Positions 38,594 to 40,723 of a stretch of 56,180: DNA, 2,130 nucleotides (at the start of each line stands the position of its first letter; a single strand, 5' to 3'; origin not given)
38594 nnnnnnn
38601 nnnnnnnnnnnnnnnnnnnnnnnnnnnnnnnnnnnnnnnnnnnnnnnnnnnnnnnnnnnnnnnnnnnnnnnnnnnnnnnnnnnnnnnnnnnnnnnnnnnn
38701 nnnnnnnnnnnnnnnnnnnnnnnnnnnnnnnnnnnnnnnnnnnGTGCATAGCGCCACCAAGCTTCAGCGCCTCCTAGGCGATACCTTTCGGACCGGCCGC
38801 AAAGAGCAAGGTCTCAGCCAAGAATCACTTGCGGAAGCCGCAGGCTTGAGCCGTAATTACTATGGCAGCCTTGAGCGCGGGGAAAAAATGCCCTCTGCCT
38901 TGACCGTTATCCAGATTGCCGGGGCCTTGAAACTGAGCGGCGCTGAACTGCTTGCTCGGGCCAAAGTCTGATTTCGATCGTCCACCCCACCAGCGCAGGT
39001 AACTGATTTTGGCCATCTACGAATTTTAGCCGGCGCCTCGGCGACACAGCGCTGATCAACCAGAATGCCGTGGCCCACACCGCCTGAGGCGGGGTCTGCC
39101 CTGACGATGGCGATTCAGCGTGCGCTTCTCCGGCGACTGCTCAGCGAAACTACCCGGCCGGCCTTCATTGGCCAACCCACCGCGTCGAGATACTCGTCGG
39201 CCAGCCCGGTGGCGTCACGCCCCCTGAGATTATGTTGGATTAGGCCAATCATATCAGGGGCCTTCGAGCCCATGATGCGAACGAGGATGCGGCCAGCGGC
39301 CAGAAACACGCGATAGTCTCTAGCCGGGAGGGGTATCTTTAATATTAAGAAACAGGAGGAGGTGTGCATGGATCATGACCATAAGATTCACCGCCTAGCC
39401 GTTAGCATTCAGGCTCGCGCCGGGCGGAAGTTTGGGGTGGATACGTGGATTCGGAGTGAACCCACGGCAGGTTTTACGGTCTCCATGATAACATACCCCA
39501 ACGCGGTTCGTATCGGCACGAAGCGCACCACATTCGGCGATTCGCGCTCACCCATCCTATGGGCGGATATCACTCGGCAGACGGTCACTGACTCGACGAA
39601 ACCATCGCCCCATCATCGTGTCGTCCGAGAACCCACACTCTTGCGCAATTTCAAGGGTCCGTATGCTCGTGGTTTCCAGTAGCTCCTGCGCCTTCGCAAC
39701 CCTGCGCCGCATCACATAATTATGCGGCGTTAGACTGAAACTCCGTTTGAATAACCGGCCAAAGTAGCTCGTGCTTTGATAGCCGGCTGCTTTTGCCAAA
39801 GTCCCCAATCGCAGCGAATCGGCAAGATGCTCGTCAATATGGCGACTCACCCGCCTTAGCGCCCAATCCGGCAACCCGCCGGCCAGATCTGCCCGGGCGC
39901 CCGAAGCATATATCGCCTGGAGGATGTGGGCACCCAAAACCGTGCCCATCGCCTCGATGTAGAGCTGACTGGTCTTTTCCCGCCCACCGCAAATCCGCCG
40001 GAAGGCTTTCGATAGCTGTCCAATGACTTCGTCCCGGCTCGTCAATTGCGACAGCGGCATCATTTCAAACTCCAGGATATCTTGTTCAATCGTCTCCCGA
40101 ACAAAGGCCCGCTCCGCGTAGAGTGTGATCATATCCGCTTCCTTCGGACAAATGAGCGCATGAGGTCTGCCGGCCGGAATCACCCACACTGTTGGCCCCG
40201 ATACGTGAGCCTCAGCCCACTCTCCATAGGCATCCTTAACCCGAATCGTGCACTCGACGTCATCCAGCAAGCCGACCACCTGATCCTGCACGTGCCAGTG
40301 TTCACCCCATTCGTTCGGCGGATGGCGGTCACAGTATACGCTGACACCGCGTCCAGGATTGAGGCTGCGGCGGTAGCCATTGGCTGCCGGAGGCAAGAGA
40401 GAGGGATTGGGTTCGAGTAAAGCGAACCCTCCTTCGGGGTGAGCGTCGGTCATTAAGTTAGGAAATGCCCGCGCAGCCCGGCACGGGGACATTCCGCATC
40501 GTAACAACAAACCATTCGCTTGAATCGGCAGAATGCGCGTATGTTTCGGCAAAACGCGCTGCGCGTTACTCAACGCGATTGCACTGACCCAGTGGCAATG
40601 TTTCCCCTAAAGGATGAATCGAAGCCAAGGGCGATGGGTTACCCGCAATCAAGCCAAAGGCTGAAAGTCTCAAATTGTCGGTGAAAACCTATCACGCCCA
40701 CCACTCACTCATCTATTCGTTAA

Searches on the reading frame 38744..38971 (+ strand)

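Call 67: search_protein_families(library=padloc, proteins=[window:38744-38971:+], max_evalue=0.01)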
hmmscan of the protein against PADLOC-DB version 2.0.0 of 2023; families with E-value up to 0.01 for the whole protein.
window:38744-38971:+ (75 aa): 16 families
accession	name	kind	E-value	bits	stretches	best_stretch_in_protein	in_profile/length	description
PDLC03665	Control_protein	-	8.5e-12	43.2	1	10-74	8-73/77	control protein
PDLC03671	Control_protein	-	5.7e-11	40.5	1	8-73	12-77/84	control protein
PDLC02926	HTH_VI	-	1.6e-10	39.1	1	11-65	2-56/92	-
PDLC03664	Control_protein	-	2.5e-10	38.7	1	11-70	14-73/74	control protein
PDLC03666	Control_protein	-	3.3e-10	38.3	1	11-69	7-65/77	control protein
PDLC04142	capH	-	6.3e-10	38.1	1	8-70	4-66/103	capH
PDLC03952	RmrA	-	4e-07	27.2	1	4-63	16-75/395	-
PDLC03947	RmrA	-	9.8e-06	22.6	1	5-64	6-65/383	-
PDLC03954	RmrA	-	2.1e-05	21.6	1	1-67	1-67/380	-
PDLC03949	RmrA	-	5.2e-05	20.3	1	15-65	7-57/363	-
PDLC03946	RmrA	-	0.00026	17.8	1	15-64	7-56/357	-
PDLC04775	PDC-M69A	-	0.00051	18.5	1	12-72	9-69/113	-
PDLC03953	RmrA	-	0.00066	17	1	11-64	6-59/373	-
PDLC03951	RmrA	-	0.0028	14.7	1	17-69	15-67/400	-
PDLC03943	RmrA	-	0.0035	14.5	1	12-65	4-57/370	-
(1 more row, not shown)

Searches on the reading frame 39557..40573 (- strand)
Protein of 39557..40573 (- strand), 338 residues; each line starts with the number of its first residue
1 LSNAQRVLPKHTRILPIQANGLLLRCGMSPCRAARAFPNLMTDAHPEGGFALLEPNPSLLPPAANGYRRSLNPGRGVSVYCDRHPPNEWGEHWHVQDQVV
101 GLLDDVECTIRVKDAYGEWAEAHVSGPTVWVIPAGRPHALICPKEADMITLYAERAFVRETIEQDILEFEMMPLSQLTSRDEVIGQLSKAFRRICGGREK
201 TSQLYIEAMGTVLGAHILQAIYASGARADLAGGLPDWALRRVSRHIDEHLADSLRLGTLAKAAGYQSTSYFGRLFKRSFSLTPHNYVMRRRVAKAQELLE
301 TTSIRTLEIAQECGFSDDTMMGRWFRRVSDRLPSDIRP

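Call 52: search_protein_families(library=pfam, proteins=[window:39557-40573:-], max_evalue=0.001)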
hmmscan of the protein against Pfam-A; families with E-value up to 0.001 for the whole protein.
window:39557-40573:- (338 aa): 2 families
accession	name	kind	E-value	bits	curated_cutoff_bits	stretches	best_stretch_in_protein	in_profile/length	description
PF12833.13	HTH_18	-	2.8e-18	66.4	33.6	2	273-337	14-78/80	Helix-turn-helix domain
PF00165.29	HTH_AraC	-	8e-12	45.4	26.6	1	246-287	1-41/42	Bacterial regulatory helix-turn-helix proteins, AraC family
